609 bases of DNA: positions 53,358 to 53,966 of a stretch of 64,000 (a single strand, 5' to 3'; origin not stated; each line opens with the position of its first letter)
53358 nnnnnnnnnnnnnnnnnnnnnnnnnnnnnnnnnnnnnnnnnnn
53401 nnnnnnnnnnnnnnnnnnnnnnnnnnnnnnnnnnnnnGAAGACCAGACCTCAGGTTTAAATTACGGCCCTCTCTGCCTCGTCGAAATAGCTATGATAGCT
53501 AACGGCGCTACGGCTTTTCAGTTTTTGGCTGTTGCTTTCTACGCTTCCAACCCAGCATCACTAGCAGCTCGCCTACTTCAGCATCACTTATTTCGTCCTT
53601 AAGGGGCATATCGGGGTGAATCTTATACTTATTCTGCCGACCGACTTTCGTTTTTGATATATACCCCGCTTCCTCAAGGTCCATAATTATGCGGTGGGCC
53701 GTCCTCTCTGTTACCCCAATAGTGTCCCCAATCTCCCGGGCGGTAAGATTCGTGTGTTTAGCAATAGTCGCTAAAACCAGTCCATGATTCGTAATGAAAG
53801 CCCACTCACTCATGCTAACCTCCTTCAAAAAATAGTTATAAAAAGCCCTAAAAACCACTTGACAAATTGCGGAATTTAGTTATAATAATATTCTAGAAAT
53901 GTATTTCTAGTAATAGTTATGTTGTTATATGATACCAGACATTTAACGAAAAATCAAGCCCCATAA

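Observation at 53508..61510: A 7.5-kb stress cassette bracketed by direct repeats that each carry a wHTH regulator and its switch region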

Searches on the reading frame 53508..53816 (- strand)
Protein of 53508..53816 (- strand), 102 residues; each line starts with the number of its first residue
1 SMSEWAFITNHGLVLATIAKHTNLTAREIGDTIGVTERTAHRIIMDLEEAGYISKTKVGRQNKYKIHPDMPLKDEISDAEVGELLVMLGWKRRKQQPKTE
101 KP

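Call 7: search_protein_families(library=pfam, proteins=[window:53508-53816:-], max_evalue=0.01)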
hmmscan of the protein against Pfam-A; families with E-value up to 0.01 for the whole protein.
window:53508-53816:- (102 aa): 14 families
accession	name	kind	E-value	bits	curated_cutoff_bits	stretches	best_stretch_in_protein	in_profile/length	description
PF12802.13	MarR_2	-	1.2e-06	29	27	1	11-57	7-54/61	MarR family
PF13412.12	HTH_24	-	2.3e-06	27.5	21.9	1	14-53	8-47/48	Winged helix-turn-helix DNA-binding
PF25213.1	HVO_A0261_N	-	3.4e-06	27.3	35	1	8-57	10-58/86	HVO_A0261 N-terminal domain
PF08279.18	HTH_11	-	7.1e-06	26.2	25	1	19-52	11-44/55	HTH domain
PF01047.28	MarR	-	9e-06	25.9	24.6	1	12-57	6-51/59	MarR family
PF01978.25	TrmB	-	1e-05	25.7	25.6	1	14-66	13-64/68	Sugar-specific transcriptional regulator TrmB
PF13545.12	HTH_Crp_2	-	1.1e-05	25.8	27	1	23-59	22-56/70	Crp-like helix-turn-helix domain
PF24033.1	DUF7342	-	5e-05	23.8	31.6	1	24-77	18-71/150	Family of unknown function (DUF7342)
PF24034.1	DUF7343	-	0.00018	21.8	27.6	1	28-63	23-58/62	Domain of unknown function (DUF7343)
PF09339.16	HTH_IclR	-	0.00035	20.7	22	1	14-55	8-50/52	IclR helix-turn-helix domain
PF13463.12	HTH_27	-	0.0005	20.7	22.2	1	10-57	4-50/68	Winged helix DNA-binding domain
PF22665.2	DUF6293_C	-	0.0016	19.3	27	1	34-63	58-87/101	DUF6293 C-terminal winged helix domain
PF04703.18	FaeA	-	0.005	17.6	20.7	1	17-60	8-52/62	FaeA-like protein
PF13730.12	HTH_36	-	0.0054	17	25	0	25-53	27-55/55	Helix-turn-helix domain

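Call 8: search_protein_families(library=ncbifam, proteins=[window:53508-53816:-], max_evalue=0.01)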
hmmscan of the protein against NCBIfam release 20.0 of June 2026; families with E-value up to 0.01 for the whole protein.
window:53508-53816:- (102 aa): 7 families
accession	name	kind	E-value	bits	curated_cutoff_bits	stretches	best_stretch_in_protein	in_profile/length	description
NF010762.0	PRK14165.1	equivalog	7.5e-05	22.1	279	1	15-66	14-65/224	winged helix-turn-helix domain-containing protein/riboflavin kinase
TIGR00084.2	ruvA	equivalog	0.00052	19.7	85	1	31-96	114-178/202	Holliday junction branch migration protein RuvA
NF033545.0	transpos_IS630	equivalog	0.0012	18.4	100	1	19-95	8-84/299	IS630 family transposase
NF045644.1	TransRegBhcR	equivalog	0.0037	16.6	350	1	14-55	31-72/267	HTH-type transcriptional regulator BhcR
NF033788.1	HTH_metalloreg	subfamily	0.004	16.9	55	1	14-69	16-71/77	metalloregulator ArsR/SmtB family transcription factor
NF010034.0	PRK13509.1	equivalog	0.0061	16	244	1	10-61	6-57/251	HTH-type transcriptional regulator UlaR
NF053606.1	Sta1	subfamily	0.0089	16.1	80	0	14-62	25-73/100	Sta1 family transcriptional regulator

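Call 9: find_homologous_proteins(query=window:53508-53816:-)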
Query window:53508-53816:- (102 aa): 718 proteins with E <= 0.001 among 720 candidates; the best 120 are listed.
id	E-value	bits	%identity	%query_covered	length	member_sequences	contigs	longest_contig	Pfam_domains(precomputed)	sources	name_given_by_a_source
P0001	2.8e-56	206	93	99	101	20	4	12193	PF01047.29,PF13412.13,PF08279.19,PF01978.26,PF12802.14,PF13545.13,PF25213.2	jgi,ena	jgi:predicted DNA-binding transcriptional regulator YafY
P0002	4.4e-56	205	94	98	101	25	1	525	PF01047.29,PF13412.13,PF09339.17,PF12802.14,PF13545.13,PF25213.2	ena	-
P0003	8.5e-55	201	90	99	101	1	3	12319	PF01047.29,PF13412.13,PF08279.19,PF09339.17,PF12802.14,PF13545.13,PF25213.2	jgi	jgi:DNA-binding Lrp family transcriptional regulator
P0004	1.1e-54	200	91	99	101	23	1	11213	PF01047.29,PF13412.13,PF01978.26,PF12802.14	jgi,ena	-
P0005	4.6e-54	198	90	98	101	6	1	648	PF01047.29,PF13412.13,PF08279.19,PF01978.26,PF09339.17,PF12802.14,PF13545.13,PF25213.2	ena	-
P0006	5.4e-54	198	88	99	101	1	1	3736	PF01047.29,PF13412.13,PF08279.19,PF01978.26,PF12802.14,PF13545.13,PF25213.2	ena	-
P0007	2.1e-53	196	89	99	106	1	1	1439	PF01047.29,PF13412.13,PF01978.26,PF09339.17,PF12802.14,PF25213.2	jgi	jgi:DNA-binding Lrp family transcriptional regulator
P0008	5.2e-53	195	89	99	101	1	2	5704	PF01047.29,PF13412.13,PF09339.17,PF12802.14,PF13545.13,PF25213.2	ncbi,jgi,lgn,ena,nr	ncbi:MAG: winged helix-turn-helix transcriptional regulator [Dehalococcoidales bacterium]|jgi:predic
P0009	1.3e-52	194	92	95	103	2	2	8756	PF01047.29,PF13412.13,PF09339.17,PF12802.14,PF13545.13,PF25213.2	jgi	jgi:DNA-binding Lrp family transcriptional regulator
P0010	1.5e-52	194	85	99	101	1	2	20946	PF01047.29,PF13412.13,PF12802.14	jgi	jgi:predicted DNA-binding transcriptional regulator YafY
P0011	1.5e-52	194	85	99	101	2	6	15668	PF01047.29,PF13412.13,PF12802.14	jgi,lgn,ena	jgi:DNA-binding Lrp family transcriptional regulator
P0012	1.6e-52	194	90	95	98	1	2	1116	PF13412.13,PF08279.19,PF01978.26,PF12802.14,PF25213.2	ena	-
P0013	2.5e-52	193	90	95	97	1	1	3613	PF13412.13,PF08279.19,PF01978.26,PF12802.14,PF25213.2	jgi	-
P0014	9.1e-52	191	89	95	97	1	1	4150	PF13412.13,PF08279.19,PF01978.26,PF12802.14,PF25213.2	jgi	-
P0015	1.1e-50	188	89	95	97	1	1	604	PF13412.13,PF12802.14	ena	-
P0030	1.5e-45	171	79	94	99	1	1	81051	PF13412.13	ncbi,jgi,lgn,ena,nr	ncbi:MAG: winged helix-turn-helix domain-containing protein [Dehalococcoidia bacterium]|nr:winged he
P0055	1.5e-43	165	74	97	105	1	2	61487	-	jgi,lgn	-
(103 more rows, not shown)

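Call 11: find_encoding_contigs(protein=P0030, flank=6000, max_places=3)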
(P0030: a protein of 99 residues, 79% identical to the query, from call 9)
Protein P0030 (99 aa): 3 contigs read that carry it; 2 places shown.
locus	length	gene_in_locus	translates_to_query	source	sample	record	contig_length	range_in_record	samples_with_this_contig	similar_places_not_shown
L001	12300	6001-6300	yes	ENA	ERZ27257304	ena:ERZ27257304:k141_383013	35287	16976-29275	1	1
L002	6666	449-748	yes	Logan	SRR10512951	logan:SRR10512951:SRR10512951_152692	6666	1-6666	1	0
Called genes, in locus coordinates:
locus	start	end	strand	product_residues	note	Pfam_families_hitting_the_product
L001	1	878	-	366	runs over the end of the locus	PF01950:FBPase_3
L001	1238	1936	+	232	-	PF01557:FAA_hydrolase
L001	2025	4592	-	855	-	PF01624:MutS_I, PF05188:MutS_II, PF05192:MutS_III, PF05190:MutS_IV, PF00488:MutS_V, PF27441:MutS_C (weak)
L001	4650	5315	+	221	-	PF00160:Pro_isomerase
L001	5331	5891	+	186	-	PF00160:Pro_isomerase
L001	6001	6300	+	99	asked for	PF13412:HTH_24 (weak)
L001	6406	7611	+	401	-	PF01960:ArgJ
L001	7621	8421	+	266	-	PF00696:AA_kinase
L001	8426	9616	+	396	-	PF00202:Aminotran_3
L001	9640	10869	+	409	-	PF00764:Arginosuc_synth, PF20979:Arginosuc_syn_C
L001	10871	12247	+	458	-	PF00206:Lyase_1, PF14698:ASL_C2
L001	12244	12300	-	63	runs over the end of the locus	PF00830:Ribosomal_L28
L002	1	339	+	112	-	?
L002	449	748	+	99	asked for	PF13412:HTH_24 (weak)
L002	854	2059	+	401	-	PF01960:ArgJ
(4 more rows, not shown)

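Call 12: find_encoding_contigs(protein=P0055, flank=6000, max_places=3)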
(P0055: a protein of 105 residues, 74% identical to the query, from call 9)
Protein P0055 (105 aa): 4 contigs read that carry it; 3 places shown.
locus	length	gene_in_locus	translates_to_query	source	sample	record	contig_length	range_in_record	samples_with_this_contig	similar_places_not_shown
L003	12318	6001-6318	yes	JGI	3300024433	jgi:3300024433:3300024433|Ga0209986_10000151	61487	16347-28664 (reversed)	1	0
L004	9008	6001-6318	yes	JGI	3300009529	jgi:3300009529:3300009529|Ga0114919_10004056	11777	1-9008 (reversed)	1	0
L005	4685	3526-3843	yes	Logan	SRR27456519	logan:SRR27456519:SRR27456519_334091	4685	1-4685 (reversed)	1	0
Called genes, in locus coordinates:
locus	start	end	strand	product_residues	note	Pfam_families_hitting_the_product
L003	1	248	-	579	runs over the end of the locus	PF00850:Hist_deacetyl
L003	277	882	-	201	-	PF01914:MarC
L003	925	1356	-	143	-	PF00583:Acetyltransf_1, PF13673:Acetyltransf_10 (weak), PF13508:Acetyltransf_7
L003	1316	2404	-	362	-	PF02655:ATP-grasp_3, PF02786:CPSase_L_D2 (faint), PF07478:Dala_Dala_lig_C, PF13535:ATP-grasp_4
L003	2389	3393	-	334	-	PF01071:GARS_A (weak), PF07478:Dala_Dala_lig_C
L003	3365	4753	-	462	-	PF04055:Radical_SAM, PF13353:Fer4_12 (faint), PF12544:LAM_C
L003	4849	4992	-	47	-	-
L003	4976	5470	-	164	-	-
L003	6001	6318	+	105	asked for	-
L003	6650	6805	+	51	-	-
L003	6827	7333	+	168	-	PF13183:Fer4_8, PF13237:Fer4_10 (faint), PF13187:Fer4_9 (weak), PF13534:Fer4_17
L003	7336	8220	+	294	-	PF02754:CCG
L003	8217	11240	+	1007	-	PF12831:FAD_oxidored (weak), PF00037:Fer4 (weak), PF07992:Pyr_redox_2, PF00890:FAD_binding_2 (weak), PF01266:DAO (weak), PF07992:Pyr_redox_2, PF12831:FAD_oxidored (weak), PF13450:NAD_binding_8, +12 more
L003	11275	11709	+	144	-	PF02662:FlpD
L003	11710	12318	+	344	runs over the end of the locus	PF04432:FrhB_FdhB_C (faint), PF13183:Fer4_8 (weak)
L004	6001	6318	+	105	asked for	-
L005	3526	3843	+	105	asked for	-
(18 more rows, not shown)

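Call 16: find_related_loci(query=window:53511-53816:-, collection=genome_contigs, flank=10000)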
Query window:53511-53816:- (102 aa) in genome_contigs; peptide patterns used: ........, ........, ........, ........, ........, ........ (x = any residue, [..] = any of these).
108 stretches matched a pattern; 5 encode a relative of the query (tblastn E <= 1e-3); 5 distinct loci.
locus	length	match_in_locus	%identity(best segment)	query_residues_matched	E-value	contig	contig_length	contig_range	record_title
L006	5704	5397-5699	89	2-102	1e-59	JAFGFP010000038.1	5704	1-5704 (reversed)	MAG: Dehalococcoidales bacterium isolate Zod_Metabat.1321 k87_2309495, whole genome shotgun sequence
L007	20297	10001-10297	68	2-99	5e-46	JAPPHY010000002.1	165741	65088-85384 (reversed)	MAG: Chloroflexota bacterium isolate RHO1_bin_9 NODE_169_length_165741_cov_10.625008, whole genome shotgun sequence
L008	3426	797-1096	60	2-101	2e-42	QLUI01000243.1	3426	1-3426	MAG: Bacillota bacterium isolate GPS1B09 DDT30_243, whole genome shotgun sequence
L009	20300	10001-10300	59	2-101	1e-41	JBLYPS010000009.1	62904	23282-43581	MAG: Dehalococcoidia bacterium isolate CedChl2 CedChl2_contig_9, whole genome shotgun sequence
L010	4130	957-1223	45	2-89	7e-20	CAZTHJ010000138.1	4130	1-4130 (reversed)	MAG TPA_asm: uncultured Dehalococcoidales bacterium isolate SRP080215_co1_65 genome assembly, contig: NODE_46804_length_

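Call 18: search_solved_structures(query=A2, max_evalue=1, show_alignments=2)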
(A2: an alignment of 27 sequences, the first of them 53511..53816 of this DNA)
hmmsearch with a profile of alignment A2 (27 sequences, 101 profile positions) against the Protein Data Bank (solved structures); distinct sequences matched with E-value up to 1: 14.
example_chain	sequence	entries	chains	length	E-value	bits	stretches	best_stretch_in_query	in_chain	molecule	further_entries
3cta_A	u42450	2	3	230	1.7e-05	28.2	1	19-61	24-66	Riboflavin kinase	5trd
9vg2_A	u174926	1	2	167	0.003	21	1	10-63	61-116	MarR-family transcriptional regulator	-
8za5_A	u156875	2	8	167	0.0033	20.8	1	12-63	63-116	MarR-family transcriptional regulator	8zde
2fbh_A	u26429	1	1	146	0.024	18.1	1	11-62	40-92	transcriptional regulator PA3341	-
5k1y_C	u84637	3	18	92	0.07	16.6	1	4-66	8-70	AspA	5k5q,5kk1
3l7w_A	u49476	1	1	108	0.075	16.5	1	12-64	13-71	Putative uncharacterized protein SMU.1704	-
5k5o_A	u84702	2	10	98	0.078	16.4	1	4-66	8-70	AspA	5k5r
4rs8_A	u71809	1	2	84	0.1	16.1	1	5-66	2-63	AspA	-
8c7t_A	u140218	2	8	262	0.21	15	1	20-63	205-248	GTP-sensing transcriptional pleiotropic repressor CodY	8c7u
9e71_BU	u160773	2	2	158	0.78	13.2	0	40-59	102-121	Small ribosomal subunit protein eS19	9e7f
4gxo_A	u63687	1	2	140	0.79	13.2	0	11-59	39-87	MarR family regulatory protein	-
3hrm_A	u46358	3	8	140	0.81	13.2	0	11-59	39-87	HTH-type transcriptional regulator sarZ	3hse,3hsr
2b0l_A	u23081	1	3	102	0.96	12.9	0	24-63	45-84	GTP-sensing transcriptional pleiotropic repressor codY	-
4aso_A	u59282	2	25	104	1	12.9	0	27-65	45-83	TUBR FROM BACILLUS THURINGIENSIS PBTOXIS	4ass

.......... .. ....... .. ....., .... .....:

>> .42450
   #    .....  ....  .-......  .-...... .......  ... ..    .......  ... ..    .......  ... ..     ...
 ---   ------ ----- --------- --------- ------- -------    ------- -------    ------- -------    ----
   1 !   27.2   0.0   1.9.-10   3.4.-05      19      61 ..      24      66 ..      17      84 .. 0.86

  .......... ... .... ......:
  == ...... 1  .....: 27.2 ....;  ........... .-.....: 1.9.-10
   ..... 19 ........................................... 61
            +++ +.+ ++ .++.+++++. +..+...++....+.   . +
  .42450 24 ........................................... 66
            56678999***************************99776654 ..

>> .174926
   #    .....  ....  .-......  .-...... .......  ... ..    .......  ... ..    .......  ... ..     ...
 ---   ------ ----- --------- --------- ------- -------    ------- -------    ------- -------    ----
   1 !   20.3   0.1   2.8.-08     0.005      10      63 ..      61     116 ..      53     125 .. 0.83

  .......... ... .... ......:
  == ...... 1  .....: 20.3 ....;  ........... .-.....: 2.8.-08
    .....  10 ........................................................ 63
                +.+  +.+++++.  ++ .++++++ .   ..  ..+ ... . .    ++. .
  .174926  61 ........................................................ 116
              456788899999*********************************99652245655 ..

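Call 19: find_related_loci(query=A2, collection=metagenome_contigs, flank=10000)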
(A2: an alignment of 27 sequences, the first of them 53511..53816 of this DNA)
Query A2 (102 aa) in metagenome_contigs; peptide patterns used: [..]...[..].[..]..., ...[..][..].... (x = any residue, [..] = any of these).
600 stretches matched a pattern (row limit reached: there are more); 482 encode a relative of the query (tblastn E <= 1e-3); the best 80 are kept; 80 distinct loci.
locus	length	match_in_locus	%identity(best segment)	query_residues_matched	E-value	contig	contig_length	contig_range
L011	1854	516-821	95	1-102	1e-65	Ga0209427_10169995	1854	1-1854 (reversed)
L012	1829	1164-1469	92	1-102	7e-64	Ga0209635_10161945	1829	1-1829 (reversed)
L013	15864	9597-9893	93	2-100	6e-61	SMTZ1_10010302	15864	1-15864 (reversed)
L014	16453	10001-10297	93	2-100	6e-61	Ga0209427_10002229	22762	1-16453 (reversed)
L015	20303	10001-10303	91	2-102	3e-60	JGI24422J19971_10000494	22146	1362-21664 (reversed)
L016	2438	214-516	89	2-102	8e-60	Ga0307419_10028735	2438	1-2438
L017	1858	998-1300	89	2-102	9e-61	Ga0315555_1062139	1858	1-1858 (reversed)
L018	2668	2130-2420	91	2-98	2e-58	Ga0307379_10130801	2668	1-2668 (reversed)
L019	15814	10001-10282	94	1-94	3e-57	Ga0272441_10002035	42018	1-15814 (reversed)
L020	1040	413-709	90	2-100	2e-60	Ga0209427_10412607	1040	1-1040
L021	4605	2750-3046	85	2-100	5e-56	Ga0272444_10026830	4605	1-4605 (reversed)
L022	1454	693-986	87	2-99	3e-55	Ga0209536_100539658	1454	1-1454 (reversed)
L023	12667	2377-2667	80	1-97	3e-51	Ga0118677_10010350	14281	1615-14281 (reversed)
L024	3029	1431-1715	81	2-96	4e-51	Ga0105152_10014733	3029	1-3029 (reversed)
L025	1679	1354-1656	77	2-102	3e-52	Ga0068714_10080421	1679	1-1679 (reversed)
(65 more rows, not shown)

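Call 38: predict_structure(alignment_id=A3)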
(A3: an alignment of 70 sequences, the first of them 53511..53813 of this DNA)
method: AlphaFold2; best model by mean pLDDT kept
length: 101 residues; sequences in the alignment: 70
mean_pLDDT: 73.9   pTM: 0.58
mean pLDDT of the five models: 73.9, 73.4, 69.9, 67.4, 66.6
residues with pLDDT >= 90: 18; 70-90: 41; 50-70: 32; < 50: 10
segments of 3 or more residues with pLDDT < 50: 94-101
pLDDT, mean of each block of 10 residues (from residue 1): 65 89 91 91 89 81 75 54 61 47 49
secondary structure, 60 per line:
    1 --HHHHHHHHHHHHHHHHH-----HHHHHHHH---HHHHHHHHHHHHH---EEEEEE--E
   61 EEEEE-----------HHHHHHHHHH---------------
elements in order: H3-19 H25-32 H36-48 E52-57 E60-65 H77-86

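Call 41: fold_search(model_id=the predicted structure, library=pdb)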
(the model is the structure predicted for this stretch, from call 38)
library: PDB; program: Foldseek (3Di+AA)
matches with E <= 10: 1822; with E <= 0.001: 3
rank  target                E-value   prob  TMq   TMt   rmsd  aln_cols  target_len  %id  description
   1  5k5q_C                4.5e-04  1.00  0.60  0.65   5.0        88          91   19  Structure of AspA-DNA complex: novel centromere bindng protein-centromere complex (released 2016-06-01)
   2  5k5q_D                7.0e-04  1.00  0.60  0.66   4.7        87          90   20  Structure of AspA-DNA complex: novel centromere bindng protein-centromere complex (released 2016-06-01)
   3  4rs8_B                9.7e-04  1.00  0.59  0.70   4.3        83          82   20  Apo structure of novel pNOB8 plasmid centromere binding protein (released 2015-09-16)
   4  5k5q_B                1.4e-03  1.00  0.59  0.64   4.9        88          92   19  Structure of AspA-DNA complex: novel centromere bindng protein-centromere complex (released 2016-06-01)
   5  5k5q_A                1.4e-03  1.00  0.58  0.65   5.1        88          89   19  Structure of AspA-DNA complex: novel centromere bindng protein-centromere complex (released 2016-06-01)
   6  5x80_B                1.5e-03  1.00  0.52  0.40   5.0        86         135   15  CRYSTAL STRUCTURE OF MYCOBACTERIUM TUBERCULOSIS MARR FAMILY PROTEIN RV2887 COMPLEX WITH SALICYLIC ACID (released 2017-08-09)
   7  6j05_A                1.5e-03  1.00  0.48  0.48   8.1       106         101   15  Structures of two ArsR As(III)-responsive repressors: implications for the mechanism of derepression (released 2019-07-03)
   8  4rgu_B                2.2e-03  1.00  0.59  0.43   4.4        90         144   19  Crystal Structure of Putative MarR Family Transcriptional Regulator HcaR from Acinetobacter sp. ADP complexed with fer (released 2015-03-04)
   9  4rgx_A                2.4e-03  1.00  0.59  0.45   4.6        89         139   20  Crystal Structure of Putative MarR Family Transcriptional Regulator HcaR from Acinetobacter sp. ADP complexed with 3,4 (released 2015-03-04)
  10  4rgr_A                2.4e-03  1.00  0.58  0.44   4.6        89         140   20  Crystal Structure of Putative MarR Family Transcriptional Regulator HcaR from Acinetobacter sp. ADP (released 2015-03-04)
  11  5trd_A                2.4e-03  1.00  0.52  0.27   5.4        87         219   25  Structure of RbkR (Riboflavin Kinase) from Thermoplasma acidophilum determined in complex with CTP and its cognate DNA (released 2016-11-23)
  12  4rs8_A                2.5e-03  1.00  0.59  0.69   4.5        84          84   20  Apo structure of novel pNOB8 plasmid centromere binding protein (released 2015-09-16)
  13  4fht_B                2.7e-03  1.00  0.57  0.42   4.3        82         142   16  Crystal Structure of the PcaV transcriptional regulator from Streptomyces coelicolor in complex with its natural ligan (released 2013-04-24)
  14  1z91                  3.3e-03  1.00  0.53  0.41   4.8        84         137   20  x-ray crystal structure of apo-OhrRC15S in reduced form: MarR family protein (released 2005-10-25)
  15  5hlg_B                3.5e-03  1.00  0.48  0.36   8.1       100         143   18  Structure of reduced AbfR bound to DNA (released 2017-01-25)
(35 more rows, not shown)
